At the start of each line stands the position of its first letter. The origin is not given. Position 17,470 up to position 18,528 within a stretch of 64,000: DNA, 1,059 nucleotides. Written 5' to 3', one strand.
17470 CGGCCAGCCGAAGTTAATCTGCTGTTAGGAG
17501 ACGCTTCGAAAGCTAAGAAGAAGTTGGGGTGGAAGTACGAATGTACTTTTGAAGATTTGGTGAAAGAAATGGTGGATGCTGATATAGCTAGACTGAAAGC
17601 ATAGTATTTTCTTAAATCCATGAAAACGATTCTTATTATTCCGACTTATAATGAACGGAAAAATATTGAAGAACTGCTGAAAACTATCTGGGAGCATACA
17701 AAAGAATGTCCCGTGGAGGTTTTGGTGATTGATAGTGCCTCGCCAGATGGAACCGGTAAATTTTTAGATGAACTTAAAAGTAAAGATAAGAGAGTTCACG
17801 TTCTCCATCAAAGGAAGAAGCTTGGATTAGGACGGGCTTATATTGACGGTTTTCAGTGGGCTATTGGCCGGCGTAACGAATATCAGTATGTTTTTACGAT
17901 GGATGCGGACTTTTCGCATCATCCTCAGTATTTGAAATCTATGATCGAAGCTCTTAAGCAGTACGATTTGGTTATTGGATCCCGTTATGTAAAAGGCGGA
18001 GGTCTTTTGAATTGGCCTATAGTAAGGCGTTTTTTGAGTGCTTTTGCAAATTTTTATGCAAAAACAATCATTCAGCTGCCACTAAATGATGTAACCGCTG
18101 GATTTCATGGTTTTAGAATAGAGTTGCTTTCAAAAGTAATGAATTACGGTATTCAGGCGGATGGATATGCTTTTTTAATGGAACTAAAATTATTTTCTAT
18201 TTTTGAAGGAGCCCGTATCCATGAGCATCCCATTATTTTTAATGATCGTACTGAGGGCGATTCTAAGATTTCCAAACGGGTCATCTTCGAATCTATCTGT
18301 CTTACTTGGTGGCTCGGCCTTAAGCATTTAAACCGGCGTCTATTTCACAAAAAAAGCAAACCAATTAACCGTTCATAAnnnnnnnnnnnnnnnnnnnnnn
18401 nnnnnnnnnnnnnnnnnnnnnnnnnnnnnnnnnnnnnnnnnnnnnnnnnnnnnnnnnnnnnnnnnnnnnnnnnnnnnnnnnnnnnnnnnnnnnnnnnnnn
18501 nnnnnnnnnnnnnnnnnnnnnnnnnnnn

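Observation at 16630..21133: gmd, GT2, GT-C and DegT aminotransferase: an Arn-like module possibly delivering a 4-amino-6-deoxyhexose via a polyprenol carrier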

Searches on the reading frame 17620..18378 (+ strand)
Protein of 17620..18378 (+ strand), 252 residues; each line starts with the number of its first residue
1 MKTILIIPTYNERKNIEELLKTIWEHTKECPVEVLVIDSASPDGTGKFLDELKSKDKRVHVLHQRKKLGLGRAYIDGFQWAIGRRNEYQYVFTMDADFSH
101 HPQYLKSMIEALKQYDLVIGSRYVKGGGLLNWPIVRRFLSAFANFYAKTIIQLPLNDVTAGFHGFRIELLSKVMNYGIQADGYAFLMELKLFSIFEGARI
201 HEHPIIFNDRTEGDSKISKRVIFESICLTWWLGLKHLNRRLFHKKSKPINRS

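Call 4: search_protein_families(library=pfam, proteins=[window:17620-18378:+])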
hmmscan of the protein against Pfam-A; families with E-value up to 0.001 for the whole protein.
window:17620-18378:+ (252 aa): 3 families
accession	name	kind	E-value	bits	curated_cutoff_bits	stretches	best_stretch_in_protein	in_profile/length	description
PF00535.33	Glycos_transf_2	-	2.3e-33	115.9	23.3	1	5-172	2-166/168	Glycosyl transferase family 2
PF10111.15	Glyco_tranf_2_2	-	0.00026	21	27.3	1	5-110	2-104/276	Glycosyltransferase like family 2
PF13641.12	Glyco_tranf_2_3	-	0.00035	21.1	27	1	4-150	4-144/230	Glycosyltransferase like family 2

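Call 5: search_protein_families(library=ncbifam, proteins=[window:17620-18378:+], max_evalue=0.00001)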
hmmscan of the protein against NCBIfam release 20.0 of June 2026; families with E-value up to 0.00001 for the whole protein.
window:17620-18378:+ (252 aa): 12 families
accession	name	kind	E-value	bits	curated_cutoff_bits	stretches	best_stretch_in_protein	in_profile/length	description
TIGR04182.1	glyco_TIGR04182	equivalog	6.2e-14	52.1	325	1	5-216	4-200/293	S-layer glycoprotein N-glycosyltransferase AglJ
NF047588.1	GlcsyltransPgfSStrep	equivalog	6.2e-14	51.9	500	1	1-165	1-159/308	glycosyltransferase PgfS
NF058614.1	PPMAGASynPpgS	equivalog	8.9e-13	48.2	370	1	4-204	3-193/226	polyprenyl-phospho-N-acetylgalactosaminyl synthase PpgS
TIGR03937.1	PgaC_IcaA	equivalog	1.1e-11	44.4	422.3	1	5-114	49-152/407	poly-beta-1,6-N-acetyl-D-glucosamine synthase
TIGR03469.1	HpnB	hypoth_equivalog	1.2e-11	44.3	379.25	1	4-160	47-210/386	hopene-associated glycosyltransferase HpnB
NF045692.1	OglycostaseCruG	equivalog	7.9e-11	41.5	600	1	5-118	45-160/386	2'-O-glycosyltransferase CruG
NF041391.1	DPhHxTase_Halo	equivalog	3.6e-10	39.2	375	1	9-216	3-191/213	dolichyl-phosphate hexose transferase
NF047683.1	TeichurnBiosyTuaG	equivalog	3.7e-08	33.3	400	1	5-115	10-114/252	teichuronic acid biosynthesis protein TuaG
TIGR04283.1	glyco_like_mftF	equivalog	6.8e-08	32.4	182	1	6-63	4-55/221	TIGR04283 family arsenosugar biosynthesis glycosyltransferase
NF041875.1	EPS_EpsD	equivalog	2.9e-07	30.2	370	1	6-114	4-106/325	exopolysaccharide biosynthesis glycosyltransferase EpsD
NF007482.0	PRK10073.1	equivalog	4.1e-07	29.3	423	1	5-117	10-115/334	glycosyltransferase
NF007986.1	PRK10714.1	equivalog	1.2e-06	27.8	529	1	3-123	8-127/316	undecaprenyl-phosphate 4-deoxy-4-formamido-L-arabinose transferase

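Call 20: search_solved_structures(query=window:17620-18375:+, max_evalue=0.001)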
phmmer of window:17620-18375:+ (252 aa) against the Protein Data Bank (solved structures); distinct sequences matched with E-value up to 0.001: 13.
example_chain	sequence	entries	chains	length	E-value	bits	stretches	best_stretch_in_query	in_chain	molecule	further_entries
5mlz_A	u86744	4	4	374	1.2e-32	117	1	1-226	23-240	Dolichol monophosphate mannose synthase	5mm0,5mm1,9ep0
3bcv_A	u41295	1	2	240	2.6e-06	30.6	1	2-104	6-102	Putative glycosyltransferase protein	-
5eke_A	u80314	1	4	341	8.7e-06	28.9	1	4-128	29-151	Uncharacterized glycosyltransferase sll0501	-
5ekp_C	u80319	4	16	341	9.2e-06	28.8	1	4-128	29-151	Uncharacterized glycosyltransferase sll0501 | Glycosyltransferase sll0501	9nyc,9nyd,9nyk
9nye_A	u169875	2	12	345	9.6e-06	28.8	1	4-128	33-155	Glycosyltransferase sll0501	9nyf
9hwj_A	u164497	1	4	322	2.5e-05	27.4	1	2-118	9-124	Undecaprenyl-phosphate 4-deoxy-4-formamido-L-arabinose transferase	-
2z87_A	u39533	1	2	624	3.7e-05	26.9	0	5-118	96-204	Chondroitin synthase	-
2z86_A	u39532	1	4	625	3.7e-05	26.9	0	5-118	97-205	Chondroitin synthase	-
6h1j_A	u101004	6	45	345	0.00035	23.7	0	2-128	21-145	Probable ss-1,3-N-acetylglucosaminyltransferase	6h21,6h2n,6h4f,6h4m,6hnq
6yv7_B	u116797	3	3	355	0.00037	23.6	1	4-48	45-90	Glycosyl transferase, family 2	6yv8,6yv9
6yv7_A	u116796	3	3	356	0.00037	23.6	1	4-48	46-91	Glycosyl transferase, family 2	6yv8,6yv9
9bhc_C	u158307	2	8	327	0.00039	23.5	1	2-120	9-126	Undecaprenyl-phosphate 4-deoxy-4-formamido-L-arabinose transferase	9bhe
8vxh_A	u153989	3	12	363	0.00051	23.1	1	2-120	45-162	Undecaprenyl-phosphate 4-deoxy-4-formamido-L-arabinose transferase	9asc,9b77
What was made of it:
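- On Arn pathway (ArnB/ArnC/ArnT): PDB ArnC 2.5e-5 against DPMS 1.2e-32 (call 20).
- Best solved relative is P. furiosus DPMS at 1.2e-32, against ArnC at 2.5e-5 (call 20). Other GT2 residues and overall similarity are DPMS-like, with ArnC only at 2.5e-5 (call 20).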

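Call 43: search_solved_structures(query=window:17620-18375:+, max_evalue=1e-10, show_alignments=1)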
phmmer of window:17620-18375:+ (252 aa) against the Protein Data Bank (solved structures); distinct sequences matched with E-value up to 1e-10: 1.
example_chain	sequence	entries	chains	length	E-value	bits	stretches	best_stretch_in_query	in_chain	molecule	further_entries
5mlz_A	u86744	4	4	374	1.2e-32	117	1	1-226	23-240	Dolichol monophosphate mannose synthase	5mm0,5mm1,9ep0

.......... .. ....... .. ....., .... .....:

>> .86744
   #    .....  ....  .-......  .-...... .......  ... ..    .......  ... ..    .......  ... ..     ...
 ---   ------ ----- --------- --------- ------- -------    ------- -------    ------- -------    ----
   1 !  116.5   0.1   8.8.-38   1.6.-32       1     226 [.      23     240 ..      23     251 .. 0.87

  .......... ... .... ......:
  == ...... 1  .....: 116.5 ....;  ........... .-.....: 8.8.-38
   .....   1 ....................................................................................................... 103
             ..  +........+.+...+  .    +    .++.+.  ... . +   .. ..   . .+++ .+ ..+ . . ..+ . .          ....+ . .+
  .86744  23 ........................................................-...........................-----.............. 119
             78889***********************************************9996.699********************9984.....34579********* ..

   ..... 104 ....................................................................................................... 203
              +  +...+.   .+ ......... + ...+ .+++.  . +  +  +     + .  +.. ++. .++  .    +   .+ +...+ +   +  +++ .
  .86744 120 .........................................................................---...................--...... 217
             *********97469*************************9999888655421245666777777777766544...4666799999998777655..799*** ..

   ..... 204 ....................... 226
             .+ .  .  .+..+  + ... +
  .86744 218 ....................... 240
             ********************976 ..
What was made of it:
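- The GT2 lacks the guanine-binding Asp39 (call 43).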

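Call 72: find_homologous_proteins(query=window:17620-18375:+, max_evalue=1e-20)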
Query window:17620-18375:+ (252 aa): 7996 proteins with E <= 1e-20 among 8000 candidates; the best 120 are listed.
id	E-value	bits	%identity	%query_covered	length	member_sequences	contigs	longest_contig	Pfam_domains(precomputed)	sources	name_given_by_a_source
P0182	4.4e-167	572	99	100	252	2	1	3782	PF00535.33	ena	-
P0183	2.0e-132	459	79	100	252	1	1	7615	PF00535.33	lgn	-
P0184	2.5e-82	295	59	91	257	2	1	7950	PF00535.33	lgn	-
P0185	5.1e-82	293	55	99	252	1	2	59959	PF00535.33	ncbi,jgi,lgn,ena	ncbi:MAG: polyprenol monophosphomannose synthase [Candidatus Omnitrophota bacterium]|jgi:dolichol-ph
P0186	7.6e-80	286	56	89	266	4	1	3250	PF00535.33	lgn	-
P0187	9.0e-80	286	58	90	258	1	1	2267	PF00535.33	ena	-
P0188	7.4e-79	283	57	89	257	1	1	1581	PF00535.33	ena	-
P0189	8.6e-79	283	57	90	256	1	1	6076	PF00535.33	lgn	-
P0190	1.6e-78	282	58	90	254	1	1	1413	PF00535.33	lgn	-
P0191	4.5e-78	281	56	90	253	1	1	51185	PF00535.33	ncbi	ncbi:MAG: polyprenol monophosphomannose synthase [Candidatus Omnitrophota bacterium]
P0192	5.2e-78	280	58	89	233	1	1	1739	PF00535.33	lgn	-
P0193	1.2e-77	279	55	91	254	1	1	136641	PF00535.33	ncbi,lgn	-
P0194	1.4e-77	279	55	94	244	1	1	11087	PF00535.33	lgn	-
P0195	2.3e-77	278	56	91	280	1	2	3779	PF13641.13,PF00535.33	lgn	-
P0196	2.9e-77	278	54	90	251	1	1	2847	PF00535.33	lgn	-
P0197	3.4e-77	278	56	90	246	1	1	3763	PF10111.15,PF13641.13,PF00535.33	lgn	-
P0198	5.2e-77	277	56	91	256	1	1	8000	PF13641.13,PF00535.33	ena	-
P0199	1.6e-76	275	54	89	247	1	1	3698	PF00535.33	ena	-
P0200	2.6e-76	275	54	90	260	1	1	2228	PF00535.33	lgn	-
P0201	8.2e-76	273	51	93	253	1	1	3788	PF00535.33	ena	-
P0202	1.0e-75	273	54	91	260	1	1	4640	PF00535.33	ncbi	-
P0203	1.4e-75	272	54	91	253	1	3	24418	PF13641.13,PF00535.33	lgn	-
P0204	1.6e-75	272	55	91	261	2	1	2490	PF00535.33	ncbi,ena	-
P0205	2.3e-75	272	54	91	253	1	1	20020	PF13641.13,PF00535.33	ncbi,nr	ncbi:MAG: polyprenol monophosphomannose synthase [Candidatus Omnitrophica bacterium]|nr:polyprenol m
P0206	2.5e-75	272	54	93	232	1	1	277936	PF00535.33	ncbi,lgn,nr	ncbi:MAG: polyprenol monophosphomannose synthase [Elusimicrobia bacterium]|nr:polyprenol monophospho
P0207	3.6e-75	271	55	89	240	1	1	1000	PF00535.33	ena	-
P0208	5.2e-75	271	55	92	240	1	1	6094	PF00535.33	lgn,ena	-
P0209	1.2e-74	269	54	91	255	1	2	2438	PF13641.13,PF00535.33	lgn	-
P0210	1.3e-74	269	57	90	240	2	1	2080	PF00535.33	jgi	-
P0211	1.5e-74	269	53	92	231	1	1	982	PF00535.33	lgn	-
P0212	1.8e-74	269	54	90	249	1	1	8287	PF00535.33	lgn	-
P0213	2.0e-74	269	52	98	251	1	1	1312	PF00535.33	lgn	-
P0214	2.0e-74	269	50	97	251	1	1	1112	PF00535.33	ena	-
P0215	2.9e-74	268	55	91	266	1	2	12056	PF13641.13,PF00535.33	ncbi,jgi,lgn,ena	-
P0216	1.0e-73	266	56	90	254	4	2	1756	PF13641.13,PF00535.33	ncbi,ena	-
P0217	1.9e-73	265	56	90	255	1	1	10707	PF13641.13,PF00535.33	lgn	-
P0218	2.1e-73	265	52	97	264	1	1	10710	PF00535.33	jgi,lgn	-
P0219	2.1e-73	265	52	98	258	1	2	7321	PF00535.33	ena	-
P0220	2.7e-73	265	55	90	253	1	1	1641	PF00535.33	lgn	-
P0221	2.8e-73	265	53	91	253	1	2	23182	PF10111.15,PF00535.33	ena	-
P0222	3.2e-73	265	54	91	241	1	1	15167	PF00535.33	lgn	-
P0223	4.8e-73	264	53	90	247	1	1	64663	PF00535.33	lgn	-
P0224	5.4e-73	264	52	91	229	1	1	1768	PF00535.33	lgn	-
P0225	5.5e-73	264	54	91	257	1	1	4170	PF00535.33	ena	-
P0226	7.3e-73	264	53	91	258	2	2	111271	PF00535.33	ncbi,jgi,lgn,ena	-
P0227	7.5e-73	263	53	91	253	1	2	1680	PF13641.13,PF00535.33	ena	-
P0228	1.9e-72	262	56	89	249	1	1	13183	PF00535.33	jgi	jgi:dolichol-phosphate mannosyltransferase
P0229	2.8e-72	262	50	94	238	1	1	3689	PF13641.13,PF00535.33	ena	-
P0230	3.8e-72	261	52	91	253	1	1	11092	PF00535.33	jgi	-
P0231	1.0e-71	260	52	93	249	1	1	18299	PF00535.33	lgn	-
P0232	1.4e-71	259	50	93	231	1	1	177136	PF00535.33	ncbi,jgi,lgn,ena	ncbi:MAG: polyprenol monophosphomannose synthase [Elusimicrobiota bacterium]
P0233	2.8e-71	258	52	92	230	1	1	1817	PF10111.15,PF00535.33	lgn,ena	-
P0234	6.0e-71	257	51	92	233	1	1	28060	PF10111.15,PF00535.33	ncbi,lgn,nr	ncbi:MAG: polyprenol monophosphomannose synthase [Elusimicrobia bacterium]|nr:polyprenol monophospho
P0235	8.0e-71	257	50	93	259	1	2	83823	PF00535.33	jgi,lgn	jgi:dolichol-phosphate mannosyltransferase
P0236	8.7e-71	257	53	90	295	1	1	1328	PF00535.33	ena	-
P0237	1.7e-70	256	49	93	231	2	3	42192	PF00535.33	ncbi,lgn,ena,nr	ncbi:MAG TPA: dolichyl-phosphate beta-D-mannosyltransferase [Elusimicrobia bacterium]|nr:dolichyl-ph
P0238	2.1e-70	255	51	92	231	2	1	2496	PF00535.33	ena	-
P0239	2.3e-70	255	53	91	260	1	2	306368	PF00535.33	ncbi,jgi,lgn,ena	-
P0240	3.2e-70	255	52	91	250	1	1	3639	PF00535.33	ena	-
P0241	9.3e-70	253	52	91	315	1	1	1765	PF00535.33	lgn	-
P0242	1.2e-69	253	53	91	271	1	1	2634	PF00535.33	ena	-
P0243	1.3e-69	253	53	90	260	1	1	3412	PF00535.33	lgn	-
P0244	1.3e-69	253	50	93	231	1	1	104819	PF10111.15,PF00535.33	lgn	-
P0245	1.8e-69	252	51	94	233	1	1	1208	PF00535.33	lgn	-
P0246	2.0e-69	252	50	93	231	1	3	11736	PF10111.15,PF00535.33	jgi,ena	-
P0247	2.0e-69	252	50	94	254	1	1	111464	PF00535.33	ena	-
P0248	1.1e-68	250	50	91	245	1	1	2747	PF13641.13,PF00535.33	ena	-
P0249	2.8e-68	249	48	95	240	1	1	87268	PF10111.15,PF00535.33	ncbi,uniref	ncbi:polyprenol monophosphomannose synthase [Melioribacteraceae bacterium 4301-Me]|uniref:polyprenol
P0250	5.4e-68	248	48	93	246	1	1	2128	PF13641.13,PF00535.33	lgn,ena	-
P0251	6.3e-68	247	49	92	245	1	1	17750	PF00535.33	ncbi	ncbi:MAG: polyprenol monophosphomannose synthase [Elusimicrobiota bacterium]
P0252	6.7e-68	247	49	96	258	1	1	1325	PF00535.33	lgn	-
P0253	9.0e-68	247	48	94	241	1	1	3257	PF00535.33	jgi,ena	-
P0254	1.6e-67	246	48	92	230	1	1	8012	PF13641.13,PF00535.33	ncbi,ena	-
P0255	2.3e-67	245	50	93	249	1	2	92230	PF00535.33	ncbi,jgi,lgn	jgi:dolichol-phosphate mannosyltransferase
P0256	3.2e-67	245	50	98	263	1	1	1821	PF00535.33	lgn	-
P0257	4.5e-67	245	50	92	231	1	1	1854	PF10111.15,PF00535.33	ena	-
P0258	7.9e-67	244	50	94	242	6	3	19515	PF00535.33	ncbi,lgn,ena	-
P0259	8.3e-67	244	48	95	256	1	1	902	PF00535.33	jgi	jgi:dolichol-phosphate mannosyltransferase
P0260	1.0e-66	243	45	94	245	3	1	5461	PF00535.33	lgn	-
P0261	1.1e-66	243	47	94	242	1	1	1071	PF13641.13,PF00535.33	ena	-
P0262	1.1e-66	243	49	93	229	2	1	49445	PF10111.15,PF00535.33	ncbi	ncbi:MAG: polyprenol monophosphomannose synthase [Elusimicrobiota bacterium]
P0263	1.3e-66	243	49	93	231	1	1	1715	PF10111.15,PF00535.33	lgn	-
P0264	1.4e-66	243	45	94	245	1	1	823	PF13641.13,PF00535.33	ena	-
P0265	3.5e-66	242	51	94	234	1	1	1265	PF13641.13,PF00535.33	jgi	-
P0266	3.8e-66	242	48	94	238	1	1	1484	PF10111.15,PF00535.33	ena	-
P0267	3.8e-66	241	47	95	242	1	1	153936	PF13641.13,PF00535.33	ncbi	ncbi:MAG: polyprenol monophosphomannose synthase [bacterium]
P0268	6.9e-66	241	45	94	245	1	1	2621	PF00535.33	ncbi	-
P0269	9.6e-66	240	49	92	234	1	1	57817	PF00535.33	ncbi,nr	ncbi:MAG: Undecaprenyl-phosphate mannosyltransferase [Elusimicrobia bacterium ADurb.Bin231]|nr:MAG: 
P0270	2.0e-65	239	47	94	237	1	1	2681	PF10111.15,PF00535.33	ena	-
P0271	2.3e-65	239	49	91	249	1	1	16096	PF13641.13,PF00535.33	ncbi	-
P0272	2.3e-65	239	49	93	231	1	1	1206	PF00535.33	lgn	-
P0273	2.4e-65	239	49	93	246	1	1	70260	PF00535.33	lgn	-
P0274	2.7e-65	239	46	96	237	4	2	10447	PF10111.15,PF00535.33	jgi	-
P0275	3.4e-65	238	46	95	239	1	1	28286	PF13641.13,PF00535.33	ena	-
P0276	3.6e-65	238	47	95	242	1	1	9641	PF10111.15,PF00535.33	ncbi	-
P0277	7.5e-65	237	48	96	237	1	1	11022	PF13641.13,PF00535.33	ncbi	-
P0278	7.6e-65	237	46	95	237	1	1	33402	PF00535.33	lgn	-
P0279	9.0e-65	237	46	94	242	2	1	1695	PF13641.13,PF00535.33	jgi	-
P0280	1.3e-64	237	47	95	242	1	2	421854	PF10111.15,PF00535.33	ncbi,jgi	ncbi:MAG: polyprenol monophosphomannose synthase [bacterium]|jgi:dolichol-phosphate mannosyltransfer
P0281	1.3e-64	237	47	92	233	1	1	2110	PF13641.13,PF00535.33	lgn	-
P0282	1.3e-64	236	47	95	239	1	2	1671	PF13641.13,PF00535.33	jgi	jgi:dolichol-phosphate mannosyltransferase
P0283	1.3e-64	236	47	95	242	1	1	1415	PF10111.15,PF00535.33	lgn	-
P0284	1.4e-64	236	48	93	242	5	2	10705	PF00535.33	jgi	-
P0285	1.7e-64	236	45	95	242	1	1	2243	PF00535.33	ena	-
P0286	1.7e-64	236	48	94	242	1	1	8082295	PF13641.13,PF00535.33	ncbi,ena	-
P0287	2.7e-64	235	51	92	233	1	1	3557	PF13641.13,PF00535.33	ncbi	-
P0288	2.7e-64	235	50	96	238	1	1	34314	PF13641.13,PF00535.33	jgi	jgi:dolichol-phosphate mannosyltransferase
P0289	3.1e-64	235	47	92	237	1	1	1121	PF00535.33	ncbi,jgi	jgi:dolichol-phosphate mannosyltransferase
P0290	3.2e-64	235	44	94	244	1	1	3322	PF13641.13,PF00535.33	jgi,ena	-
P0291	3.4e-64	235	47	95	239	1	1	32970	PF13641.13,PF00535.33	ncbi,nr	ncbi:MAG TPA: polyprenol monophosphomannose synthase [Gemmatimonadales bacterium]|nr:polyprenol mono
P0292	3.5e-64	235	47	95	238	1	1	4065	PF13641.13,PF00535.33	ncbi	-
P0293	3.6e-64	235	48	92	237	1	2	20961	PF13641.13,PF00535.33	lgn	-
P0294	3.9e-64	235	46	94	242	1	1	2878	PF13641.13,PF00535.33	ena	-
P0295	4.1e-64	235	50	93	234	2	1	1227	PF13641.13,PF00535.33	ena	-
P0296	4.6e-64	235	49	90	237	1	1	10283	PF00535.33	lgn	-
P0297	4.8e-64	235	50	94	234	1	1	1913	PF13641.13,PF00535.33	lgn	-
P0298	5.1e-64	235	47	91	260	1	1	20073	PF13641.13,PF00535.33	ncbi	-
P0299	6.7e-64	234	50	92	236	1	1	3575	PF13641.13,PF00535.33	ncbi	ncbi:MAG: polyprenol monophosphomannose synthase [bacterium]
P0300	7.3e-64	234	50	94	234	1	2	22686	PF13641.13,PF00535.33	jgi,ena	-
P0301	8.8e-64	234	49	93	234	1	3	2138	PF13641.13,PF00535.33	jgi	-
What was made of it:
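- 17620..18378 (+): Soluble GT2 of the polyprenol/dolichol-phosphate mannose synthase type (DPM1/Ppm1-like). It lacks a transmembrane domain. Homologues are named polyprenol monophosphomannose synthase (call 72).
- Relatives of 45-59% identity are named polyprenol monophosphomannose synthase (call 72). The GT2 is a PPM-synthase type (calls 20, 72).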
